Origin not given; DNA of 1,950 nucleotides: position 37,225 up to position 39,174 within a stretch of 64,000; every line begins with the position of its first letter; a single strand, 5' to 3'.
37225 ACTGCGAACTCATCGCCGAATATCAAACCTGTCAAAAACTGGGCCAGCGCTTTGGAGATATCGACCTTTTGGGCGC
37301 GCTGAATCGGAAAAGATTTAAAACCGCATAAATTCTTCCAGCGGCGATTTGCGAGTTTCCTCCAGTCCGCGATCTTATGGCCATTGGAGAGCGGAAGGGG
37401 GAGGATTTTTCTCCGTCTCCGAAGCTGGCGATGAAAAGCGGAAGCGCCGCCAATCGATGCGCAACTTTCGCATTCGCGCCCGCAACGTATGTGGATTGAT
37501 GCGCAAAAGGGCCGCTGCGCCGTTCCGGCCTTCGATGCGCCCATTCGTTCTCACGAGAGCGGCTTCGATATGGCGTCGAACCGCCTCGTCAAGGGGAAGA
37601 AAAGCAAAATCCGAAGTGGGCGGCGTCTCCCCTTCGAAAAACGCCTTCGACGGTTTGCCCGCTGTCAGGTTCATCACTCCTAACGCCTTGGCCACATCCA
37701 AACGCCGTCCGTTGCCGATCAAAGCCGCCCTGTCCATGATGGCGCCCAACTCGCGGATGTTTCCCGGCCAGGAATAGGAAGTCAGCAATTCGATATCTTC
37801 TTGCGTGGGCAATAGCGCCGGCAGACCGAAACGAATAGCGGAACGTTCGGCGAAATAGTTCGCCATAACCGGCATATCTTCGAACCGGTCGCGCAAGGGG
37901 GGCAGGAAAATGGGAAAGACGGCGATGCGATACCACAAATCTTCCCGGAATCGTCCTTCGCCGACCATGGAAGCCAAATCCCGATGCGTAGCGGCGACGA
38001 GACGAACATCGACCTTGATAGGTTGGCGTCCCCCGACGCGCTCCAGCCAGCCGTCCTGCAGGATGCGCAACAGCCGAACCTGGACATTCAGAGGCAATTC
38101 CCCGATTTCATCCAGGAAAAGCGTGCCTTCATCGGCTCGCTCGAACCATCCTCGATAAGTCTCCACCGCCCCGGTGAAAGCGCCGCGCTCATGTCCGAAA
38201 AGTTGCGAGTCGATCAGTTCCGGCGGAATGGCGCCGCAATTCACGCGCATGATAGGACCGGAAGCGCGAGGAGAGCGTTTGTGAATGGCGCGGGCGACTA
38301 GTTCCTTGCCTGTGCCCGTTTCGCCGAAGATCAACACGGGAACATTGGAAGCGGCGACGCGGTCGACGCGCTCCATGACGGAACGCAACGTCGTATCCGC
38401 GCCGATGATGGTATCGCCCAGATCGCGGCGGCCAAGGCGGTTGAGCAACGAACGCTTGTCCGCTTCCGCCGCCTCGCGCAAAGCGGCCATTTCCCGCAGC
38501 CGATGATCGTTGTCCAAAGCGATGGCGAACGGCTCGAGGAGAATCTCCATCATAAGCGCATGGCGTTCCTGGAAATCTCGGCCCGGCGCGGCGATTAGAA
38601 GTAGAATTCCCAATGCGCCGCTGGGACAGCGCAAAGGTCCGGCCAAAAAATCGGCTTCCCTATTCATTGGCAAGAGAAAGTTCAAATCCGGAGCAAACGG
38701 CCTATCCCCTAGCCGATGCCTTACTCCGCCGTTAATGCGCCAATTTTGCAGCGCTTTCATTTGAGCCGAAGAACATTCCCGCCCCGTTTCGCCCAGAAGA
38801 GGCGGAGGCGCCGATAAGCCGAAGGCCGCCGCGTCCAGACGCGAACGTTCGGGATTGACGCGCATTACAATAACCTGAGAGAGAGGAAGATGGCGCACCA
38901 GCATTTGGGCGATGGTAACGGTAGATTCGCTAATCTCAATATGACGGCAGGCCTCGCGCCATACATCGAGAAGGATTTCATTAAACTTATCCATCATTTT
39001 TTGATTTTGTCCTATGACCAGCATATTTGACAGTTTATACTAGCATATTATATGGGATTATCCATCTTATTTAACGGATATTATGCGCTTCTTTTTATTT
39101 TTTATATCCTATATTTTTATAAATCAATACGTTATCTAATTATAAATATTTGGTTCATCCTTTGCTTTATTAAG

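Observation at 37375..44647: Sulfate uptake operon (sbp, porin, cysT, cysW, cysA) apparently under a divergent GAF / sigma-54 activator with a -24/-12 promoter, not a CysB-type regulator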

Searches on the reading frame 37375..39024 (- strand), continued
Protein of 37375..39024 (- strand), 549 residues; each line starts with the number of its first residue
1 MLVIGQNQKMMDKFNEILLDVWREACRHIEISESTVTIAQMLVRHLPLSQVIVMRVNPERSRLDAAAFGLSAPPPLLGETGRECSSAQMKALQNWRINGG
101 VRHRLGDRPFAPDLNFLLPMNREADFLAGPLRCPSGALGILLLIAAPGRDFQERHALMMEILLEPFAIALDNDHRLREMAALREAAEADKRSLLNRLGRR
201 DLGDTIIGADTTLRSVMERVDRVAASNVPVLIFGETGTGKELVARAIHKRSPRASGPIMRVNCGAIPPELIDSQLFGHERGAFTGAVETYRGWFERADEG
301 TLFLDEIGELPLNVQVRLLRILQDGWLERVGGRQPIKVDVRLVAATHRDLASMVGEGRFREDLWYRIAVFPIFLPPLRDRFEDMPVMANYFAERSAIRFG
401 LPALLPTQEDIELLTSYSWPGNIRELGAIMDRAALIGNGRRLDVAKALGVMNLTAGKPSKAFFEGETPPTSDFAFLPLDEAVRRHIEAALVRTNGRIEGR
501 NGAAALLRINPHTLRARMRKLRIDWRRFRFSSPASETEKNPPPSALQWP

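Call 78: find_homologous_proteins(query=P0112, max_evalue=1e-100)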
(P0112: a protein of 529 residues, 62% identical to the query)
Query P0112 (529 aa): 6103 proteins with E <= 1e-100 among 8000 candidates; the best 120 are listed.
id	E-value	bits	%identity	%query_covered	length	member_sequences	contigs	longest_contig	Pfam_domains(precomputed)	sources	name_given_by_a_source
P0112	0.0e+0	1168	100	100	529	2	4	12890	PF00158.33,PF25601.2,PF14532.13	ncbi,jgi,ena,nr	ncbi:MAG: sigma-54-dependent Fis family transcriptional regulator [Rhodopirellula sp.]|nr:sigma-54-d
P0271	4.8e-269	912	80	99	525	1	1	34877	PF00158.33,PF25601.2,PF14532.13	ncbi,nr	ncbi:MAG: sigma-54-dependent Fis family transcriptional regulator [Pirellulales bacterium]|nr:sigma-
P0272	1.6e-253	860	76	98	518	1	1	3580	PF00158.33,PF25601.2,PF14532.13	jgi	jgi:transcriptional regulator with GAF, ATPase, and Fis domain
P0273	2.0e-248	844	74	98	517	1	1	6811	PF00158.33,PF25601.2,PF14532.13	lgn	-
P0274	2.0e-246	837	74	98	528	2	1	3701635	PF00158.33,PF25601.2,PF14532.13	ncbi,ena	-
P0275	1.0e-235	802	72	98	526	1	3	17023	PF00158.33,PF25601.2,PF02954.26,PF14532.13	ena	-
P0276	1.3e-234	798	75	93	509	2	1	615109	PF00158.33,PF25601.2,PF14532.13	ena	-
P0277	2.7e-228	777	69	98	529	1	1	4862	PF00158.33,PF25601.2,PF14532.13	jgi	jgi:transcriptional regulator with GAF, ATPase, and Fis domain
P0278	4.2e-228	777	69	98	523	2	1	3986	PF00158.33,PF25601.2,PF14532.13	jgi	jgi:transcriptional regulator with GAF, ATPase, and Fis domain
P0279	6.8e-228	776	70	97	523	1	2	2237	PF00158.33,PF25601.2,PF14532.13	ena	-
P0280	5.0e-227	773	69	98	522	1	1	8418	PF00158.33,PF25601.2,PF14532.13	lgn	-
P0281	1.4e-226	771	69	98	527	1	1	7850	PF00158.33,PF25601.2,PF14532.13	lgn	-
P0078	5.6e-226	769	69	99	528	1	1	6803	PF00158.33,PF25601.2,PF14532.13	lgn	-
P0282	3.3e-225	767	68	98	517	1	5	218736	PF00158.33,PF25601.2,PF14532.13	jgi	jgi:transcriptional regulator with GAF, ATPase, and Fis domain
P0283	3.4e-225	767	70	98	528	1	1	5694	PF00158.33,PF25601.2,PF14532.13,PF07728.21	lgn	-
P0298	3.1e-220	751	69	98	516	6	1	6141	PF00158.33,PF25601.2,PF02954.26,PF14532.13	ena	-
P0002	5.6e-213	727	65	98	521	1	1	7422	PF00158.33,PF25601.2,PF14532.13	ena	-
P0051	2.5e-207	708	64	99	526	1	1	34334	PF00158.33,PF25601.2,PF14532.13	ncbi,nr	ncbi:MAG: sigma 54-interacting transcriptional regulator [Pirellulales bacterium]|nr:sigma 54-intera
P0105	3.2e-206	704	65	98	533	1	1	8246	PF00158.33,PF25601.2,PF02954.26,PF14532.13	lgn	-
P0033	3.8e-206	704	65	98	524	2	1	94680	PF00158.33,PF25601.2,PF02954.26,PF14532.13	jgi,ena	-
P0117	3.6e-203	694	64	98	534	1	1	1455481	PF00158.33,PF25601.2,PF14532.13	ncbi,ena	-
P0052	1.1e-202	693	64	98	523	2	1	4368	PF00158.33,PF25601.2,PF02954.26,PF14532.13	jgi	jgi:hydrogenase-4 transcriptional activator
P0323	2.3e-202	692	62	98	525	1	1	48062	PF00158.33,PF25601.2,PF02954.26,PF14532.13,PF07728.21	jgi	jgi:transcriptional regulator with GAF, ATPase, and Fis domain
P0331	6.9e-202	690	62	98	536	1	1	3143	PF00158.33,PF25601.2,PF02954.26,PF14532.13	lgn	-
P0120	1.1e-201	689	64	98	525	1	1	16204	PF00158.33,PF25601.2,PF02954.26,PF14532.13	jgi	jgi:hydrogenase-4 transcriptional activator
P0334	1.2e-201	689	64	98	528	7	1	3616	PF00158.33,PF25601.2,PF02954.26,PF14532.13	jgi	jgi:hydrogenase-4 transcriptional activator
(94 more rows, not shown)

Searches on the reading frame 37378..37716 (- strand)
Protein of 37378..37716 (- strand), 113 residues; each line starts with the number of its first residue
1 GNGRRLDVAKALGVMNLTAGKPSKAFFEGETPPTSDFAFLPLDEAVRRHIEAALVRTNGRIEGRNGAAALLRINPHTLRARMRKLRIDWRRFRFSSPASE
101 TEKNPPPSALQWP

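Call 68: search_protein_families(library=pfam, proteins=[window:37378-37716:-], max_evalue=10)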
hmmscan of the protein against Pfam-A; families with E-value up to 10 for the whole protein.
seq(113 aa): 2 families
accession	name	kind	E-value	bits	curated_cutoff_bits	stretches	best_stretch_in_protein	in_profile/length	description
PF02954.25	HTH_8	-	0.00019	21.5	22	1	47-85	7-42/42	Bacterial regulatory protein, Fis family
PF13556.12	HTH_30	-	0.053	13.8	27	1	65-86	16-37/59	PucR C-terminal helix-turn-helix domain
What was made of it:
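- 37462..37578 (-): C-terminal Fis-type helix-turn-helix (…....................). HTH_8 scores 21.5 bits, E 1.9e-4, against a cut-off of 22 (call 68).
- On Bacterial enhancer-binding protein (sigma-54 activator): HTH_8 has E 1.9e-4 and 21.5 bits, just under the 22-bit cut-off (call 68).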
